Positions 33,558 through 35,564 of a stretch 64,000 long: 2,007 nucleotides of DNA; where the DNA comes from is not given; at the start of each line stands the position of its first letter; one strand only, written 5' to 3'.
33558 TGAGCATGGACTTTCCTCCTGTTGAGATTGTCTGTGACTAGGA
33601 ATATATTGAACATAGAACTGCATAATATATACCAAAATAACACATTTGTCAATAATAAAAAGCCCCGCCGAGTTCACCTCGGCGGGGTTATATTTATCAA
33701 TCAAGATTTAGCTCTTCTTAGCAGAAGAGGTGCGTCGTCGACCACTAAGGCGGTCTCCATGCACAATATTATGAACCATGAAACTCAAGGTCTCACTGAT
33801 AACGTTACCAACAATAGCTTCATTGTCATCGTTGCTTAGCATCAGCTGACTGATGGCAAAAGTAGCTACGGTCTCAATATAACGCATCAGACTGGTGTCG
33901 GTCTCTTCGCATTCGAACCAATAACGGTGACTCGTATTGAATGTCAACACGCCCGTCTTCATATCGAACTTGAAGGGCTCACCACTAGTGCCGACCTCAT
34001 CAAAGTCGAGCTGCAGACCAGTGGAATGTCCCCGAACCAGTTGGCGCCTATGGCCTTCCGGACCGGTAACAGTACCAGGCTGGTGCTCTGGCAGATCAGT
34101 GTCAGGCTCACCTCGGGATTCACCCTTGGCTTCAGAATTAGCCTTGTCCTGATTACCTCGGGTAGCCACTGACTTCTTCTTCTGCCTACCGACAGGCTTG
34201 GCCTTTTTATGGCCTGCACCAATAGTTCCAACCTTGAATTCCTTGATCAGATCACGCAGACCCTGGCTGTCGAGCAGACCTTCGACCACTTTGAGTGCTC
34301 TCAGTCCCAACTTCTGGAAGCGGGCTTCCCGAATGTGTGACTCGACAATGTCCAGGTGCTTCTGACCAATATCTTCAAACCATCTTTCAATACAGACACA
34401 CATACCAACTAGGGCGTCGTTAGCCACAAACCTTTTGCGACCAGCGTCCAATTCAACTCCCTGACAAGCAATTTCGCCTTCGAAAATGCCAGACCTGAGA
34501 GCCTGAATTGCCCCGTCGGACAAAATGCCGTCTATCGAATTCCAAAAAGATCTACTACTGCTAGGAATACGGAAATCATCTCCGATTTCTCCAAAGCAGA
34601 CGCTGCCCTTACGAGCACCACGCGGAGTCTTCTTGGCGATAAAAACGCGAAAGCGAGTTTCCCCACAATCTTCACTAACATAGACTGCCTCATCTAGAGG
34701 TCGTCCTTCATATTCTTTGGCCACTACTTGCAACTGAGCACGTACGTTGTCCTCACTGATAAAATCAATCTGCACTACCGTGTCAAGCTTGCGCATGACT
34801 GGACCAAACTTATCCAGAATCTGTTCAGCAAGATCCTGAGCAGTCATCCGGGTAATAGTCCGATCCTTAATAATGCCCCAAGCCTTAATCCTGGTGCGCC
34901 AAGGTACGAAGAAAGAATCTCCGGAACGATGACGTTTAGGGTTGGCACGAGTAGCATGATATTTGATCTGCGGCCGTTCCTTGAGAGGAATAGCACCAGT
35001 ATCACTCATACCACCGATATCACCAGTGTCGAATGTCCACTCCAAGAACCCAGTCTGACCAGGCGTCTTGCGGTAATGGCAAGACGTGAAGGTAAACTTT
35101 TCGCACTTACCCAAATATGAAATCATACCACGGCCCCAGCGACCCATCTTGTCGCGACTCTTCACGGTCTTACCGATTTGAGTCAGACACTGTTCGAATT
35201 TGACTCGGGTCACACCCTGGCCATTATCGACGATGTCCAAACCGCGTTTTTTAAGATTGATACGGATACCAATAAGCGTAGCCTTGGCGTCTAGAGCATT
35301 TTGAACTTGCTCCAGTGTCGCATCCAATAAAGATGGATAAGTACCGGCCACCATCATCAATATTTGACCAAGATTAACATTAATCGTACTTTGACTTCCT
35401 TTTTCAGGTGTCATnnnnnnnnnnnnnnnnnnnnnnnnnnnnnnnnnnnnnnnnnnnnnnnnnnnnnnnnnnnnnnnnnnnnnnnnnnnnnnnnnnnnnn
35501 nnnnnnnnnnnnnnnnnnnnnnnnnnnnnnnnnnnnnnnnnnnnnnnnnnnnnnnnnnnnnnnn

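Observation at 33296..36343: GC-rich three-gene minus-strand module built around a GHKL (MORC-like) ATPase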

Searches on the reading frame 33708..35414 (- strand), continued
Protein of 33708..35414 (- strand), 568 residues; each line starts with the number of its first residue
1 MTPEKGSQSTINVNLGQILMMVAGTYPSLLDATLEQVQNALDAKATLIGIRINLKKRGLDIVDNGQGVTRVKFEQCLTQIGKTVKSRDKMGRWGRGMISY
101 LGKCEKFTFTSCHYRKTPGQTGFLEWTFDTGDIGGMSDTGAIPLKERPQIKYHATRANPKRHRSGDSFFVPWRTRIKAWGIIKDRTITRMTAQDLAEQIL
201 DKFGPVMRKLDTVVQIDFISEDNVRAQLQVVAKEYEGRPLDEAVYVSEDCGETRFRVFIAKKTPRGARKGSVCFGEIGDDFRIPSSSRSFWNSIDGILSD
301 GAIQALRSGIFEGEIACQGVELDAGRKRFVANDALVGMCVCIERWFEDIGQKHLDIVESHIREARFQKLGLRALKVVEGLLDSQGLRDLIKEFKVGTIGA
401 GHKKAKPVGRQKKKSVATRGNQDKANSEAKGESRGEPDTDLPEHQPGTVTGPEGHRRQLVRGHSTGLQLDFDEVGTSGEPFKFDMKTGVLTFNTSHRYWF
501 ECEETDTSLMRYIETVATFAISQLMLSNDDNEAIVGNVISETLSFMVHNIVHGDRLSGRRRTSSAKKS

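Call 84: fold_search(model_id=the predicted structure, library=viral)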
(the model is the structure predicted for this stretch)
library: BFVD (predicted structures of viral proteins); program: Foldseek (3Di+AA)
matches with E <= 10: 314; with E <= 0.001: 80
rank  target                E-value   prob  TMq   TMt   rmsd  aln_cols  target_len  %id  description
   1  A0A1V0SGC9            2.4e-15  1.00  0.42  0.35  16.8       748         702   11  Uncharacterized protein [Hokovirus HKV1]
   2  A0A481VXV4            3.8e-13  1.00  0.44  0.49  13.9       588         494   14  (no name in the UniProt tables at hand)
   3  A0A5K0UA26            4.3e-13  1.00  0.39  0.31  19.5       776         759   10  Uncharacterized protein [Yasminevirus sp. GU-2018]
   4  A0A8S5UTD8            1.0e-12  1.00  0.38  0.29   8.9       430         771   12  DNA topoisomerase (ATP-hydrolyzing) [Myoviridae sp. ctYA416]
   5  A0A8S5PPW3            1.2e-12  1.00  0.36  0.42  10.0       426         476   10  DNA topoisomerase (ATP-hydrolyzing) [Myoviridae sp. ctwwN25]
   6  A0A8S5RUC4            2.6e-11  1.00  0.33  0.32  12.6       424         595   12  (no name in the UniProt tables at hand)
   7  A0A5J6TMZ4            7.0e-11  1.00  0.36  0.29   7.8       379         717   12  (no name in the UniProt tables at hand)
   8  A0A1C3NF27            1.7e-10  1.00  0.34  0.29  13.4       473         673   10  (no name in the UniProt tables at hand)
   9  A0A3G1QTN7            1.9e-10  1.00  0.34  0.25   8.9       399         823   12  Putative rIIA-like protein [Erwinia phage phiEaP8]
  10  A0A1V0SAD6            2.7e-10  1.00  0.38  0.32  13.5       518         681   12  Heat shock protein 83 kDa [Catovirus CTV1]
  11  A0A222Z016            3.8e-10  1.00  0.34  0.32  12.4       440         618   14  RIIA lysis inhibitor [Salmonella phage ST11]
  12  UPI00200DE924         3.8e-10  1.00  0.36  0.32  11.0       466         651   11  (no name look-up for this kind of identifier)
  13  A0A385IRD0            4.5e-10  1.00  0.31  0.28  13.4       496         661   10  (no name in the UniProt tables at hand)
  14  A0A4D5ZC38            5.9e-10  1.00  0.32  0.23  15.6       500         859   12  DNA topoisomerase (ATP-hydrolyzing) [Burkholderia phage BcepSaruman]
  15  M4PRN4                1.5e-09  1.00  0.35  0.24   9.4       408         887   14  RIIA protein [Sulfitobacter phage phiCB2047-B]
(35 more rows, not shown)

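Call 97: find_encoding_contigs(protein=P0002, flank=6000, max_places=2)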
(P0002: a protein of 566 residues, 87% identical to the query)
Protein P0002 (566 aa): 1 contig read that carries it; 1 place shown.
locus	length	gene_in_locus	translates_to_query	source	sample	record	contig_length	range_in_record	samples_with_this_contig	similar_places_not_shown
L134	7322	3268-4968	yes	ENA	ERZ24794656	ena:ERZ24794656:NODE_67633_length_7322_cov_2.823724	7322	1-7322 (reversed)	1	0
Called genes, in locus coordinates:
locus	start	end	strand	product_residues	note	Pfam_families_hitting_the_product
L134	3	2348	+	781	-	?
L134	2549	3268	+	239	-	-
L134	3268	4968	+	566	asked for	PF13589:HATPase_c_3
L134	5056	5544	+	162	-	PF00293:NUDIX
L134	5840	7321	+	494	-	?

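Call 107: search_protein_families(library=padloc, alignment_id=A8, max_evalue=0.00001)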
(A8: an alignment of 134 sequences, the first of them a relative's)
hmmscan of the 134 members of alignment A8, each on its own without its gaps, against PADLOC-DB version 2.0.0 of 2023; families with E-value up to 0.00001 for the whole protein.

A. member 1, L001:8482-9147:- (221 aa): 1 family
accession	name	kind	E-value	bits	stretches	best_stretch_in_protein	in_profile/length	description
PDLC00753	Effector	-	2.6e-06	25.3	0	103-210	61-168/184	Exonuclease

B. families by the number of members that match (of 134 scanned): 76 families (the first 25 are shown)
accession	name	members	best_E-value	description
PDLC04140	mad8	2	4.1e-06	mads_8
PDLC04135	mad3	1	1.9e-53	mads_3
PDLC02944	RT_III-A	1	7.2e-36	-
PDLC02943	RT_III-A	1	1.4e-33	-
PDLC02941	RT_II-A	1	2.9e-31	-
PDLC02946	RT_III-A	1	3.4e-30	-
PDLC02942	RT_III-A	1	3.5e-26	-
PDLC02949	RT_other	1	8.3e-24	-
PDLC03740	RT_outgroup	1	1.5e-23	retron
PDLC02945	RT_III-A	1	5.6e-23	-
PDLC02956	RT_XIII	1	5.2e-22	-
PDLC02959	RT-Protease_XI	1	1.8e-21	single gene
PDLC02948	RT_IX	1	4e-21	-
PDLC02960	RT-Protease_XI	1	5.2e-21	single gene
PDLC02962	RT-TIR_XII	1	3e-20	single gene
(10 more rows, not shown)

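Call 108: search_protein_families(library=pfam, alignment_id=A8, max_evalue=0.00001)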
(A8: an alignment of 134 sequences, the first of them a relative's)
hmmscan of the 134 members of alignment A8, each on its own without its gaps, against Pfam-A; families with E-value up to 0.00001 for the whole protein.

A. member 1, L001:8482-9147:- (221 aa): 0 families

B. families by the number of members that match (of 134 scanned): 146 families (the first 25 are shown)
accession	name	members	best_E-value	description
PF08282.18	Hydrolase_3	3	7.8e-12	haloacid dehalogenase-like hydrolase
PF02163.28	Peptidase_M50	2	6.6e-51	Peptidase family M50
PF00587.30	tRNA-synt_2b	2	6.4e-47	tRNA synthetase class II core domain (G, H, P, S and T)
PF00702.32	Hydrolase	2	1e-32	haloacid dehalogenase-like hydrolase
PF03129.25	HGTP_anticodon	2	4.9e-24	Anticodon binding domain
PF01541.30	GIY-YIG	2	6.6e-15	GIY-YIG catalytic domain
PF18910.5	DUF5665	2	1.9e-13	Domain of unknown function (DUF5665)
PF01471.23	PG_binding_1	2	2.2e-12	Putative peptidoglycan binding domain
PF07973.19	tRNA_SAD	2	2.8e-12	Threonyl and Alanyl tRNA synthetase second additional domain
PF03332.19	PMM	2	3.7e-12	Eukaryotic phosphomannomutase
PF14450.12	FtsA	2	1.3e-10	Cell division protein FtsA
PF06723.19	MreB_Mbl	1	3.4e-133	MreB/Mbl protein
PF01411.24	tRNA-synt_2c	1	2.4e-123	tRNA synthetases class II (A)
PF00133.28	tRNA-synt_1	1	1.9e-110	tRNA synthetases class I (I, L, M and V)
PF05649.18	Peptidase_M13_N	1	4.2e-107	Peptidase family M13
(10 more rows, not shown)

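Call 111: search_solved_structures(query=A9, max_evalue=10, show_alignments=1)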
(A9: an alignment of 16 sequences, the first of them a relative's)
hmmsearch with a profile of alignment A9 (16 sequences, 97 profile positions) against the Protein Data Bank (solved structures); distinct sequences matched with E-value up to 10: 1.
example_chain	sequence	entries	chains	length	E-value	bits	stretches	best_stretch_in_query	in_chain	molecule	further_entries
8zpi_A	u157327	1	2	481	0.4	13.7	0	3-37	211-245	Diaminobutyrate-2-oxoglutarate transaminase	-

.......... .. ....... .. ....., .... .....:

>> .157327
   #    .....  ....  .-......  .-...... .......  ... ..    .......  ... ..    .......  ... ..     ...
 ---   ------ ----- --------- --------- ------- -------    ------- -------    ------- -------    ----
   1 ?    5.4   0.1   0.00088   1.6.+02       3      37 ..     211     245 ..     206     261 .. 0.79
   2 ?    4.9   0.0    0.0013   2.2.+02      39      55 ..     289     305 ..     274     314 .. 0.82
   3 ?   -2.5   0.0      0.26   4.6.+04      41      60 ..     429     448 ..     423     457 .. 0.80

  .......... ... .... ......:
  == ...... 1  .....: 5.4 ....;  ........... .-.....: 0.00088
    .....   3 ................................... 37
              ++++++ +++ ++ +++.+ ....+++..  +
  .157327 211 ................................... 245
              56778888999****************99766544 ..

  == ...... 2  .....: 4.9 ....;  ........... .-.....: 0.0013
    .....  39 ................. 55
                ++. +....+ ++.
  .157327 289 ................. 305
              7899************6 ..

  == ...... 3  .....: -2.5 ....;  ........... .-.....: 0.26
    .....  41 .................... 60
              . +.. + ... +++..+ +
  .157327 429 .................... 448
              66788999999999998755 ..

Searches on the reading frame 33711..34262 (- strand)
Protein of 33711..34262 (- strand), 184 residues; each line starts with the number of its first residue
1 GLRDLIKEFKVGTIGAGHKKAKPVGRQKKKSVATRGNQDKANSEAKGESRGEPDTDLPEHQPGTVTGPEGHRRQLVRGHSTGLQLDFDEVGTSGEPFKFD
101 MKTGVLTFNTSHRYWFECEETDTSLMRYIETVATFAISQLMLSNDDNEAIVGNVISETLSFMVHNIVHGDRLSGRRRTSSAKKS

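Call 79: search_solved_structures(query=A6, max_evalue=10, show_alignments=3)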
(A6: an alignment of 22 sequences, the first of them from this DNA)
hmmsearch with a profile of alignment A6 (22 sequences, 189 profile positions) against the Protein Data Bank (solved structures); distinct sequences matched with E-value up to 10: 3.
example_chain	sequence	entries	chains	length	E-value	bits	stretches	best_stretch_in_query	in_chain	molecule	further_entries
5fur_C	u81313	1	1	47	0.23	14.4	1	92-123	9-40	TRANSCRIPTION INITIATION FACTOR IIA SUBUNIT 1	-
1nvp_C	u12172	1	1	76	0.68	12.9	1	92-123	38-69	Transcription initiation factor IIA beta chain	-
6mzm_W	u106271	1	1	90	1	12.3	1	92-123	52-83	Transcription initiation factor IIA subunit 1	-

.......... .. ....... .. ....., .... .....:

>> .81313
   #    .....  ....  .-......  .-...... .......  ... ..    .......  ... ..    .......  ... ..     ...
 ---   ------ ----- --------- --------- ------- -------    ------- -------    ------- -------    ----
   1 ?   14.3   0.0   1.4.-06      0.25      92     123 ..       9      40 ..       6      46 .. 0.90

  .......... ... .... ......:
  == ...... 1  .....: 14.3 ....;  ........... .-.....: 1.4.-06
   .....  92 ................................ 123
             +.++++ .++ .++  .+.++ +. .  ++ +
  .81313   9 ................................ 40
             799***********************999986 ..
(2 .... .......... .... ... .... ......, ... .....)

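Call 80: search_protein_families(library=pfam, alignment_id=A6, max_evalue=1)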
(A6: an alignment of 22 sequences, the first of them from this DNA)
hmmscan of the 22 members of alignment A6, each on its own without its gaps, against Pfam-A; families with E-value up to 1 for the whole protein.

A. member 1, seq(184 aa): 0 families

B. families by the number of members that match (of 22 scanned): 8 families
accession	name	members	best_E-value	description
PF20838.2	IgD_del_linker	1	0.023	Immunoglobulin D, delta linker region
PF01522.26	Polysacc_deac_1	1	0.06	Polysaccharide deacetylase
PF19855.4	DUF6330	1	0.08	Family of unknown function (DUF6330)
PF07187.16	DUF1405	1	0.12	Protein of unknown function (DUF1405)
PF18642.6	IMPa_helical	1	0.13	Immunomodulating metalloprotease helical domain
PF02739.22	5_3_exonuc_N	1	0.13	5'-3' exonuclease, N-terminal resolvase-like domain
PF06649.17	DUF1161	1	0.16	Protein of unknown function (DUF1161)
PF15511.12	CENP-T_C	1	0.17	Centromere kinetochore component CENP-T histone fold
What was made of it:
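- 33708..35414 (-): Gene B, 568 aa. Domains: GHKL ATPase (about 1-205; 35414..34800), S5-fold transducer (about 206-332; 34799..34419), long helix (333-383; 34418..34266), small beta unit plus disordered basic linker (384-445; 34265..34080), and an uncharacterised alpha/beta C-terminal domain (446-557; 34079..33744). Its start overlaps the stop of A (ATGA). The CTD has no Pfam or PDB sequence hit (calls 79, 80).
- On paraMORC1-5 (specific families): The CTD shows no Pfam nuclease or TIR hit (call 80).
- Closest known: Prokaryotic MORC and paraMORC1-5 ATPases. Different: The C-terminal domain is not an RE-fold nuclease, TIR or any Pfam domain (call 80).
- There are no sequence hits (calls 79, 80).
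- Tried and rejected: Profile searches against PDB and Pfam found nothing (calls 79, 80).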
